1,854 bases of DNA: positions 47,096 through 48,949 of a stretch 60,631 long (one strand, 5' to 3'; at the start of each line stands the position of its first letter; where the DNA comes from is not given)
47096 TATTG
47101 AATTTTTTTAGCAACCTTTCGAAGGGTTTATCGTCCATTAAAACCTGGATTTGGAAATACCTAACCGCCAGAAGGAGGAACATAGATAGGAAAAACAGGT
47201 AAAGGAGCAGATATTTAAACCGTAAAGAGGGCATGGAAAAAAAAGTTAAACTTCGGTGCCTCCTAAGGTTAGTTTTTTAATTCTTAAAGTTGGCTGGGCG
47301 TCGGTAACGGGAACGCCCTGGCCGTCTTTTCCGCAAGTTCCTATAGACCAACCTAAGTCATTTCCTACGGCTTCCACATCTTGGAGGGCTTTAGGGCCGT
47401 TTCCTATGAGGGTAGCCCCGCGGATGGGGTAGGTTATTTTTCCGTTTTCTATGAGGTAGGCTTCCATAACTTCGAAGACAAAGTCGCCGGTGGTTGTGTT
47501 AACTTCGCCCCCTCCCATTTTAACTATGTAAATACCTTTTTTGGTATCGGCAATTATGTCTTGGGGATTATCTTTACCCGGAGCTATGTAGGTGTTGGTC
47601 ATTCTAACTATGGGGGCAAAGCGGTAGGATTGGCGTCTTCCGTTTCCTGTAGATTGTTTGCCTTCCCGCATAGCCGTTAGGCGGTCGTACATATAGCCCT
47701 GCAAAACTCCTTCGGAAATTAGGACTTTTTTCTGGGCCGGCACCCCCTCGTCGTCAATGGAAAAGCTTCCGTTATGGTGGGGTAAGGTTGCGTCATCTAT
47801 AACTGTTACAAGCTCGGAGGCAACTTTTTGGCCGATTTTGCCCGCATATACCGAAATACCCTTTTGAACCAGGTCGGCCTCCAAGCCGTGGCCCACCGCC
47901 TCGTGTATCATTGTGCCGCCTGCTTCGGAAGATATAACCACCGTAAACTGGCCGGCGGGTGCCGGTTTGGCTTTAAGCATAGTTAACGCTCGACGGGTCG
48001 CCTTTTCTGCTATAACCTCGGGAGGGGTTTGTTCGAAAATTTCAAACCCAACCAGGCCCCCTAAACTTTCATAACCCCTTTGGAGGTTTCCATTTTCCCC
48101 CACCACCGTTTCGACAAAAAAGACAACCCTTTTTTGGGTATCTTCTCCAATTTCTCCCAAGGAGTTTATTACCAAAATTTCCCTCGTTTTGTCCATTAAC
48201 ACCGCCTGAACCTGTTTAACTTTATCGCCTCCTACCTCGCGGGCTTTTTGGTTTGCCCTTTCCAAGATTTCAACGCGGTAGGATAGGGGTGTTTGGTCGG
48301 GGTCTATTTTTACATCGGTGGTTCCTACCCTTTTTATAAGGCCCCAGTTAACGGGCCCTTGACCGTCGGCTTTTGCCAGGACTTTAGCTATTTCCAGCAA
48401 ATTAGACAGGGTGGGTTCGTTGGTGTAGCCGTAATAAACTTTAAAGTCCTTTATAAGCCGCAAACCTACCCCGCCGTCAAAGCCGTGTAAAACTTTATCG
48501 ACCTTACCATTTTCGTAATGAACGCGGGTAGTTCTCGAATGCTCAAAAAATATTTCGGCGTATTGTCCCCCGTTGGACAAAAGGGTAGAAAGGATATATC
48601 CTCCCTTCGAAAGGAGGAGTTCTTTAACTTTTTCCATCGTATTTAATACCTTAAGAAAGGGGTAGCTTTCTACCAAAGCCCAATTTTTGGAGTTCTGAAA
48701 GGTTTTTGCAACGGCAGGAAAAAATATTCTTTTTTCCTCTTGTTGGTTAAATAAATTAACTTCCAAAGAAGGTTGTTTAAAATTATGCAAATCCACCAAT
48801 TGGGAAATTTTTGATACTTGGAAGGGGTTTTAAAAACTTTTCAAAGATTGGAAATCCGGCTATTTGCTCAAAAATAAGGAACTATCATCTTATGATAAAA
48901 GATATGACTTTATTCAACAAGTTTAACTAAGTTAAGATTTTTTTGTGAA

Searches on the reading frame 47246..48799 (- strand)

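Call 64: search_protein_families(library=pfam, proteins=[window:47246-48799:-], max_evalue=0.00001)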
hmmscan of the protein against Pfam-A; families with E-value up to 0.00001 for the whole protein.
window:47246-48799:- (517 aa): 3 families
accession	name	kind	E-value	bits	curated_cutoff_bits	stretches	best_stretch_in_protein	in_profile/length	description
PF19289.4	PmbA_TldD_3rd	-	8.8e-77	257.6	22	1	283-514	2-220/220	PmbA/TldA metallopeptidase C-terminal domain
PF19290.4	PmbA_TldD_2nd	-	4.3e-16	59.8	20.9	1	166-275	2-109/109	PmbA/TldA metallopeptidase central domain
PF01523.21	PmbA_TldD_1st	-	3.5e-14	53.1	20.9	1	81-141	1-61/65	PmbA/TldA metallopeptidase domain 1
